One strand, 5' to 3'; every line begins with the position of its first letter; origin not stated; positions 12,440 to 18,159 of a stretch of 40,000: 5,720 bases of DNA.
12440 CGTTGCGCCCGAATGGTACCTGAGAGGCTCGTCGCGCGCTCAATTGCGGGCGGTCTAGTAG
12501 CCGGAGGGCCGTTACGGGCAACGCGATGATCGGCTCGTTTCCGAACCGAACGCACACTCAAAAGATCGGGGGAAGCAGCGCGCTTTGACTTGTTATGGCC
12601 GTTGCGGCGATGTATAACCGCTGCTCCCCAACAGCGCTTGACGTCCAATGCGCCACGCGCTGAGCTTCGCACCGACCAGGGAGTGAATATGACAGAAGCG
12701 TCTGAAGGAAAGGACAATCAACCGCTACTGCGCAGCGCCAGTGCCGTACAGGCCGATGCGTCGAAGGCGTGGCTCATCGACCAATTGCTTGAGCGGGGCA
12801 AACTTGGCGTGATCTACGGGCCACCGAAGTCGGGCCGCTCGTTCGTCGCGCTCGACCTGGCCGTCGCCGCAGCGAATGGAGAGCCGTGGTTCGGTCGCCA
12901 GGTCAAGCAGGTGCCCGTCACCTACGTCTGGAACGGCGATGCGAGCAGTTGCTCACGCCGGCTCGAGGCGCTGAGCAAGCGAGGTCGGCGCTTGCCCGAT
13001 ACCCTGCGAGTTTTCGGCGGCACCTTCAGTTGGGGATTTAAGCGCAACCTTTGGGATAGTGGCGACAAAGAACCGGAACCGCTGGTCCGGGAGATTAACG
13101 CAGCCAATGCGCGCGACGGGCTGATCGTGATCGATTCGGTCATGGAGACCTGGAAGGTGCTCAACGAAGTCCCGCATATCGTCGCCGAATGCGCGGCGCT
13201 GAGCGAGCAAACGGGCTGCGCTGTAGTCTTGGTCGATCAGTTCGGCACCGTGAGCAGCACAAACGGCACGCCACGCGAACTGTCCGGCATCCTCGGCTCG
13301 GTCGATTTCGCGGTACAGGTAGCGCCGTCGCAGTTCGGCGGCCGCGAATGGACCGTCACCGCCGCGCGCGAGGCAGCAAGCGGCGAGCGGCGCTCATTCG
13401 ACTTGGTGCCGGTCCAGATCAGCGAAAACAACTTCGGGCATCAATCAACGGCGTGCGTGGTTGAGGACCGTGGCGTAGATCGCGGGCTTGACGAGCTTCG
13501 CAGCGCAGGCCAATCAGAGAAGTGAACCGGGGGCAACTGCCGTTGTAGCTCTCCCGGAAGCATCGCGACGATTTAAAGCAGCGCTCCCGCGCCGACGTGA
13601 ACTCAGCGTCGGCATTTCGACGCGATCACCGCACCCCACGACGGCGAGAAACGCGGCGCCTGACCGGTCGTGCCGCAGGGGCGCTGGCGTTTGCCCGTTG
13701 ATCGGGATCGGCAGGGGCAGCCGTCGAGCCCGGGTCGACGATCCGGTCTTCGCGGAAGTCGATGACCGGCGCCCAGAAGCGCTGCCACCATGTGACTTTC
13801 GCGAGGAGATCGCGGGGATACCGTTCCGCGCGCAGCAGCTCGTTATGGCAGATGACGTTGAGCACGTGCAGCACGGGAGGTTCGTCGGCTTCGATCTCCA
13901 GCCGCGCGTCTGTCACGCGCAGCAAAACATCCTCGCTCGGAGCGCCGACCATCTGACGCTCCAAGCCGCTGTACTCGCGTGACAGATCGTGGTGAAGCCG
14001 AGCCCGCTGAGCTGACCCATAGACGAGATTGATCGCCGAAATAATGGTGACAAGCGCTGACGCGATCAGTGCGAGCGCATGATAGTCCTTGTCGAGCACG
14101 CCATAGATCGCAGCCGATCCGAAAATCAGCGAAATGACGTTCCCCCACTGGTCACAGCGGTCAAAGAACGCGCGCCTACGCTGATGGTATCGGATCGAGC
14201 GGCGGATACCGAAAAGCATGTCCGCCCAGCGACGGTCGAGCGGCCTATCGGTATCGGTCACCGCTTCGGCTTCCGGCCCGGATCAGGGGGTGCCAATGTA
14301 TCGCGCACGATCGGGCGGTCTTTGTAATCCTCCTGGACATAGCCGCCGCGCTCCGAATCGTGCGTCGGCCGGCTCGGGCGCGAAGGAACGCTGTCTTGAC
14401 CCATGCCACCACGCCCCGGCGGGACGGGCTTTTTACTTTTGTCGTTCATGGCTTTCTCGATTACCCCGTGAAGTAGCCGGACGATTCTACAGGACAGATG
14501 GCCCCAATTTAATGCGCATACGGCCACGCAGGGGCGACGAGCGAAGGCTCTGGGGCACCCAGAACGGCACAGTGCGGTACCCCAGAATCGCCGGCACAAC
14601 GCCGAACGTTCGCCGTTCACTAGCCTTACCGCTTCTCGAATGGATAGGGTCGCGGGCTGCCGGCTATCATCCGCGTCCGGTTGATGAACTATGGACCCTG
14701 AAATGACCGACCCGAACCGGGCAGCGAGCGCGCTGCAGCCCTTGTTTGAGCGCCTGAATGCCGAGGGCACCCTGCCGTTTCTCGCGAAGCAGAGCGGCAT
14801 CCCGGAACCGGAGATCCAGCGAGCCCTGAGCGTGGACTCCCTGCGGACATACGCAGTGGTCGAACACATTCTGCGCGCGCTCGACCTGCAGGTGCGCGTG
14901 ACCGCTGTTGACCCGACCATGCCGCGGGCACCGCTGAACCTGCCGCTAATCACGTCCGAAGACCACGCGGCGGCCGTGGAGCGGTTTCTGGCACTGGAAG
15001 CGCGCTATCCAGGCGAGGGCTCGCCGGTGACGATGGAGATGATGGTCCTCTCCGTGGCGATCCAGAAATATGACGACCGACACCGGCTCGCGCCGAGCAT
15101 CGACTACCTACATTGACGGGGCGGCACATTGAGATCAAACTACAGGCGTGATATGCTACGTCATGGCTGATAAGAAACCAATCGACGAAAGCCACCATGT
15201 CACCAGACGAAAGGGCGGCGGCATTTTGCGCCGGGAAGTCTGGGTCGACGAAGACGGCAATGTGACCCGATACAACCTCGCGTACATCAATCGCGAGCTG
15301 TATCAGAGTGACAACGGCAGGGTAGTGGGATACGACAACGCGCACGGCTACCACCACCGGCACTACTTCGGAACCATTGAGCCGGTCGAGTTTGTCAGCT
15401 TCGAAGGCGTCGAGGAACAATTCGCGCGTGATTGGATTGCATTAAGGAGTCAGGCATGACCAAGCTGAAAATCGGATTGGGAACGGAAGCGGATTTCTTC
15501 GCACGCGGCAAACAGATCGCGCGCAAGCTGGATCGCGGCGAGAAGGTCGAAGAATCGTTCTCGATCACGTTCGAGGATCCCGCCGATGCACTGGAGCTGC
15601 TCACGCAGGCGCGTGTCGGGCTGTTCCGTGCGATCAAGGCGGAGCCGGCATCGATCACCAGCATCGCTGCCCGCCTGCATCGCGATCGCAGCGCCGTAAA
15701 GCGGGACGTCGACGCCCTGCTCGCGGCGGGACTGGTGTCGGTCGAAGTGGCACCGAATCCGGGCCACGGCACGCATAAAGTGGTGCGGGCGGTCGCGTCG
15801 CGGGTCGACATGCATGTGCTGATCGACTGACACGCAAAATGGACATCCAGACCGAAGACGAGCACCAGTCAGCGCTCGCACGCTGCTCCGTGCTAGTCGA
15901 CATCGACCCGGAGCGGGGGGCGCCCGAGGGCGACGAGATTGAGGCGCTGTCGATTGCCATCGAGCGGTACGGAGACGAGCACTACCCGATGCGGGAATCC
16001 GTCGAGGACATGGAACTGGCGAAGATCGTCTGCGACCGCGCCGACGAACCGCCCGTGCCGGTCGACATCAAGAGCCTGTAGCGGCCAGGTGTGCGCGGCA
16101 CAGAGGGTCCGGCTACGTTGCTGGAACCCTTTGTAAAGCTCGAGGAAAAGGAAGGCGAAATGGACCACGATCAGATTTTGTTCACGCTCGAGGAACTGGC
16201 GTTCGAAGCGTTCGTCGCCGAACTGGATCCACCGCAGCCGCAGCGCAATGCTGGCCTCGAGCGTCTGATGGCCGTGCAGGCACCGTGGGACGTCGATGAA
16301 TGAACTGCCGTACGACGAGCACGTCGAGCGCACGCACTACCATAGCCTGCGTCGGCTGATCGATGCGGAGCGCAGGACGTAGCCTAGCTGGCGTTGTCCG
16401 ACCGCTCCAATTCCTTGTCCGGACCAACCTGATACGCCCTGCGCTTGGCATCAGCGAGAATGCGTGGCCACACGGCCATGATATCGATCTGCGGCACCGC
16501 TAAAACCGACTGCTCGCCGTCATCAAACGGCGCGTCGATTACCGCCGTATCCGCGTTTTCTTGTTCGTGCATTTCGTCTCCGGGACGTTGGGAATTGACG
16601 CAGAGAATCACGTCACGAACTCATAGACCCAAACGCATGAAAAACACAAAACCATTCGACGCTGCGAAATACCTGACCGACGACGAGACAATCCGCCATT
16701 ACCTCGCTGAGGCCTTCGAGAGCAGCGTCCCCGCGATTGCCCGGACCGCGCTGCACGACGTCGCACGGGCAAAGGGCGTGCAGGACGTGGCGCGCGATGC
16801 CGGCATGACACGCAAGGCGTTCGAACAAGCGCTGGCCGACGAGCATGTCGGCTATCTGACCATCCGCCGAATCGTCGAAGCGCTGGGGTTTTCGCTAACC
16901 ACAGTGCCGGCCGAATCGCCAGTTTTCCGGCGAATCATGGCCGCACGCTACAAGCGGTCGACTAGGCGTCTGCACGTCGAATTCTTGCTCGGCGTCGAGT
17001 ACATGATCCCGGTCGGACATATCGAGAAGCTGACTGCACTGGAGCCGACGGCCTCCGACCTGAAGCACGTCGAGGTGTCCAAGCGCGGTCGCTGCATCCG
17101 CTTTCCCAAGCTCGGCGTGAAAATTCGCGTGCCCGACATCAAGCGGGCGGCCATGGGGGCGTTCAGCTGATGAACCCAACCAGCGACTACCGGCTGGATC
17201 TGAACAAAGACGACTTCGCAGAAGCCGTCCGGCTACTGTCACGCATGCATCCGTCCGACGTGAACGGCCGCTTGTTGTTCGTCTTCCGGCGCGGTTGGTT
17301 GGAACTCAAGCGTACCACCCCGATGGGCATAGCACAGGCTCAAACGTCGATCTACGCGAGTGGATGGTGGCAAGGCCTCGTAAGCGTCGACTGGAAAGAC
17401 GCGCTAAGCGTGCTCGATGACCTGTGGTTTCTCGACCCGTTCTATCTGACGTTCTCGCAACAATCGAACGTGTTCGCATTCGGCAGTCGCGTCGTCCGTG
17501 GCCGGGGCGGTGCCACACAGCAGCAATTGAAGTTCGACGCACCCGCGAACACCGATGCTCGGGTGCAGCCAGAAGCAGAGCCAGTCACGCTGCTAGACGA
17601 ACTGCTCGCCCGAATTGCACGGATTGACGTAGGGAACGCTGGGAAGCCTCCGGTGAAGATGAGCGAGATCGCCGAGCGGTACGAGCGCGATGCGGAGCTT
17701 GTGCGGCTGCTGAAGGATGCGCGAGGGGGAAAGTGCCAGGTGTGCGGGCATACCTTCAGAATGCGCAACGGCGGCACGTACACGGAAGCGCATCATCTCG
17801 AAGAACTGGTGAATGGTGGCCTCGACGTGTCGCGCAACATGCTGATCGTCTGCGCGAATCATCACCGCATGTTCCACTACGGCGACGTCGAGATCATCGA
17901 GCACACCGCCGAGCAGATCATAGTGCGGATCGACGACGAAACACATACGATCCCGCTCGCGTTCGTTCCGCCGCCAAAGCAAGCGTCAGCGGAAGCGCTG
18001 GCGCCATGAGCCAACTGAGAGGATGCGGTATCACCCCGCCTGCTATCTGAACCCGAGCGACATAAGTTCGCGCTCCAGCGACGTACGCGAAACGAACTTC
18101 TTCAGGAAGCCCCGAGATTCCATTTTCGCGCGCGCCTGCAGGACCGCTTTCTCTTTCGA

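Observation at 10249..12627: Two-gene PIN-like cassette bracketed by 24-bp direct repeats next to a decayed resolvase: candidate novel defence module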

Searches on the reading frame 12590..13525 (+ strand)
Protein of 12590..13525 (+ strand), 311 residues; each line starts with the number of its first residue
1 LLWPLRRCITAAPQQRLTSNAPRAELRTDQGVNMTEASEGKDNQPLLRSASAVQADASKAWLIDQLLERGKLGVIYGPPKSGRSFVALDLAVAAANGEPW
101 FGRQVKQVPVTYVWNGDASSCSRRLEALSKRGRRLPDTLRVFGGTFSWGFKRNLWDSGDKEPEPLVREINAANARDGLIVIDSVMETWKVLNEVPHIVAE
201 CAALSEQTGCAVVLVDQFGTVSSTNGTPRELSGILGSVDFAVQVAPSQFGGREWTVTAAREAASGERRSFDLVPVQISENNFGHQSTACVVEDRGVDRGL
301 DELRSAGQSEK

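Call 8: search_protein_families(library=pfam, proteins=[window:12590-13525:+], max_evalue=0.01)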
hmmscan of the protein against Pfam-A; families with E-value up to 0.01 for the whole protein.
window:12590-13525:+ (311 aa): 1 family
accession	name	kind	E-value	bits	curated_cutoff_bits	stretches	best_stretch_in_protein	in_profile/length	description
PF13481.12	AAA_25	-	2.9e-22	79.7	27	1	55-219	18-191/195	AAA domain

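Call 9: search_protein_families(library=padloc, proteins=[window:12590-13525:+], max_evalue=0.01)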
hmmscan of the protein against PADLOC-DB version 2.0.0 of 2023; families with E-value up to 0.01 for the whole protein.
window:12590-13525:+ (311 aa): 0 families

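Call 27: find_homologous_proteins(query=window:12689-13525:+, max_evalue=1e-20)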
Query window:12689-13525:+ (278 aa): 3 proteins with E <= 1e-20 among 3762 candidates.
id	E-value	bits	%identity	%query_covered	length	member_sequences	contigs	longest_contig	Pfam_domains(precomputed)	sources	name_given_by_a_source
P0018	3.7e-166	570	93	100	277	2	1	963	PF13481.13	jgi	jgi:RecA-family ATPase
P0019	2.3e-114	400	68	98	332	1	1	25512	PF13481.13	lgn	-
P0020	9.9e-47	178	64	50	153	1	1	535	PF13481.13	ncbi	-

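Call 28: find_encoding_contigs(protein=P0019, flank=10000, max_places=2)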
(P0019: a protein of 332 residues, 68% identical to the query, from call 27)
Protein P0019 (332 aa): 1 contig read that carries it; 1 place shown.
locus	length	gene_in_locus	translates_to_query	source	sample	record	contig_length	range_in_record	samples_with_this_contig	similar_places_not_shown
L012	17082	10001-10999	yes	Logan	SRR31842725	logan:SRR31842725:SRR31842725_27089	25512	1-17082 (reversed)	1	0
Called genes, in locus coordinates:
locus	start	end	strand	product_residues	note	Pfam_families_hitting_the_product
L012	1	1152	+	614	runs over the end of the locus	PF08707:PriCT_2, PF13362:Toprim_3 (weak)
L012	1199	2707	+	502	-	PF18821:LPD7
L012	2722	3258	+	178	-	-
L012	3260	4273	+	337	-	PF03432:Relaxase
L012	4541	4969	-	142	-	-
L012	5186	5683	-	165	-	-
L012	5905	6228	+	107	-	PF13560:HTH_31, PF01381:HTH_3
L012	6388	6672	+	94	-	PF00216:Bac_DNA_binding, PF18291:HU-HIG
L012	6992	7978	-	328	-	-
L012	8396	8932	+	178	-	PF18967:PycTM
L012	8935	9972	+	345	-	-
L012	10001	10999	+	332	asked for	PF13481:AAA_25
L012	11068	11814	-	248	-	-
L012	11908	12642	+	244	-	-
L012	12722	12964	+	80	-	-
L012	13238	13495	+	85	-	-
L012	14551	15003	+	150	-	-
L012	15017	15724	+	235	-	PF01656:CbiA (weak), PF10609:ParA (weak)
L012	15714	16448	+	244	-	-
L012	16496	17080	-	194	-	?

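Call 29: find_encoding_contigs(protein=P0018, flank=3000, max_places=2)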
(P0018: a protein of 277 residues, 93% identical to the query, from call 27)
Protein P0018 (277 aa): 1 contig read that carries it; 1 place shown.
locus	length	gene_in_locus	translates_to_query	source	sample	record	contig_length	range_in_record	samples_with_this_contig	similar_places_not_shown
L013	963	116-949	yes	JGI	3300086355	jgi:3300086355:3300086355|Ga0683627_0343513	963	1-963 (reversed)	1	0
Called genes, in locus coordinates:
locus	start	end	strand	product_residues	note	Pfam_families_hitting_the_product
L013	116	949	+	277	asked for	PF13481:AAA_25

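Call 77: search_protein_families(library=phrogs, proteins=[window:12689-13525:+], max_evalue=0.01)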
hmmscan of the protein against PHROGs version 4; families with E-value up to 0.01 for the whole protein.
window:12689-13525:+ (278 aa): 8 families
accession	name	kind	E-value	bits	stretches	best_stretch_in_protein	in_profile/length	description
phrog_906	-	DNA, RNA and nucleotide metabolism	7.7e-19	68.9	1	6-189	497-676/872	DNA polymerase/primase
phrog_1284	-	unknown function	3.5e-14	53.9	1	24-112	22-108/306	-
phrog_2850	-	unknown function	4e-14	53.4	1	3-94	124-215/465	-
phrog_3123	-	unknown function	1.2e-11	45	1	21-95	325-402/583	-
phrog_2597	-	DNA, RNA and nucleotide metabolism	2.4e-09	37.3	1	28-96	358-427/747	DNA primase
phrog_6012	-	DNA, RNA and nucleotide metabolism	2.2e-07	31.5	1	23-151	132-257/447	DNA helicase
phrog_6357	-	unknown function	0.00028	21.3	1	25-80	19-67/321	-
phrog_25693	-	unknown function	0.0096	15.6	0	26-104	39-121/405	-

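Call 78: search_protein_families(library=ncbifam, proteins=[window:12689-13525:+], max_evalue=0.01)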
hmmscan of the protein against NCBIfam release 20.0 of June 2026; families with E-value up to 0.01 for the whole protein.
window:12689-13525:+ (278 aa): 1 family
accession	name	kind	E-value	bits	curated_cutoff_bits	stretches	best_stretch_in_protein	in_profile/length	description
NF006861.0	PRK09361.1-1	equivalog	0.0047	16.5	278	0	30-63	16-49/235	DNA repair and recombination protein RadB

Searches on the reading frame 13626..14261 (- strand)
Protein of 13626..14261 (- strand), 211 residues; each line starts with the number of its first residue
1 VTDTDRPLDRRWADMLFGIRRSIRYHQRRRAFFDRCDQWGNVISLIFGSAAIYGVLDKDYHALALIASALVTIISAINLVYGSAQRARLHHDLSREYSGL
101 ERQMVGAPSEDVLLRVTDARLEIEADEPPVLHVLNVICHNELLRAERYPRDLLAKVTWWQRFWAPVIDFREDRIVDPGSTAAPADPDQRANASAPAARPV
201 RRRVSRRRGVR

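Call 8: search_protein_families(library=pfam, proteins=[window:13626-14261:-], max_evalue=0.01)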
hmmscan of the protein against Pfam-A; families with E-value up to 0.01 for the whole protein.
window:13626-14261:- (211 aa): 0 families

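Call 9: search_protein_families(library=padloc, proteins=[window:13626-14261:-], max_evalue=0.01)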
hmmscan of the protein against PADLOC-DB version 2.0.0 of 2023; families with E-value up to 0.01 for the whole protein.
window:13626-14261:- (211 aa): 1 family
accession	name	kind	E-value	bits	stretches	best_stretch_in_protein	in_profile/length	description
PDLC00712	Effector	-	0.0015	16.6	1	30-102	34-105/171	2TM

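Call 77: search_protein_families(library=phrogs, proteins=[window:13626-14261:-], max_evalue=0.01)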
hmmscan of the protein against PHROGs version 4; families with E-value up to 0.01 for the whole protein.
window:13626-14261:- (211 aa): 1 family
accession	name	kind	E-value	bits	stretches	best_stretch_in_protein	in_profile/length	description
phrog_11791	-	unknown function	2.7e-64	216.9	1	4-171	2-170/173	-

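Call 78: search_protein_families(library=ncbifam, proteins=[window:13626-14261:-], max_evalue=0.01)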
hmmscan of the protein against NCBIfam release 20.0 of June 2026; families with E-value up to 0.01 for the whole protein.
window:13626-14261:- (211 aa): 2 families
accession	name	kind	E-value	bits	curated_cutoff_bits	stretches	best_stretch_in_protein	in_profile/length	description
NF033632.1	SLATT_4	domain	0.00068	19.5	55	1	31-103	21-99/154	SLATT domain-containing protein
NF033634.1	SLATT_1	domain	0.0035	17.3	41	1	19-90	6-84/132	SLATT domain-containing protein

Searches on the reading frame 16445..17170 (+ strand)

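Call 33: search_protein_families(library=pfam, proteins=[window:16445-17170:+], max_evalue=0.001)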
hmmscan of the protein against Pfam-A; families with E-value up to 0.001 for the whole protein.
window:16445-17170:+ (241 aa): 1 family
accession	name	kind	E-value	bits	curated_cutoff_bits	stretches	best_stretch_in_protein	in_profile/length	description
PF21716.3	dnstrm_HI1420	-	1.6e-14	54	27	1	68-154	2-89/90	Probable addiction module antidote protein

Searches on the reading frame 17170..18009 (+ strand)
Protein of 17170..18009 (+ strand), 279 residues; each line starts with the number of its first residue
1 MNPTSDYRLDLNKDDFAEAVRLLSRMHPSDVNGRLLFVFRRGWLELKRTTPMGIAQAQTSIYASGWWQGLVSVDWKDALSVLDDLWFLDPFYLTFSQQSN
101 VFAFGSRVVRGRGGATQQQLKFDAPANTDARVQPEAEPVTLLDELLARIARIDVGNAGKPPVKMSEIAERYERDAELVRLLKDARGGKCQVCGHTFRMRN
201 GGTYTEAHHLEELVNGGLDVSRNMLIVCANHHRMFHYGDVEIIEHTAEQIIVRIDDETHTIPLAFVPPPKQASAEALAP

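Call 33: search_protein_families(library=pfam, proteins=[window:17170-18009:+], max_evalue=0.001)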
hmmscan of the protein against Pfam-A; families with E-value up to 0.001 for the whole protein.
window:17170-18009:+ (279 aa): 2 families
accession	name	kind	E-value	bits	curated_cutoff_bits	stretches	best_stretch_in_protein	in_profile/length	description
PF13391.12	HNH_2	-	0.00018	21.7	21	1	189-239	1-62/66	HNH endonuclease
PF01844.29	HNH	-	0.00035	21.1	21.4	1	189-236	1-45/47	HNH endonuclease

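Call 63: search_protein_families(library=padloc, proteins=[window:17170-18009:+], max_evalue=0.001)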
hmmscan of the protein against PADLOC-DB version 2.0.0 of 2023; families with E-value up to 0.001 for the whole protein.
window:17170-18009:+ (279 aa): 2 families
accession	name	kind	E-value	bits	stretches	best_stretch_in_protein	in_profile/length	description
PDLC03656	mREase_IV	-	2.5e-09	35.3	1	157-239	175-259/277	Type IV methyl-directed restriction enzyme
PDLC03662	mREase_IV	-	1.6e-05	21.6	1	145-240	439-539/560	Type IV methyl-directed restriction enzyme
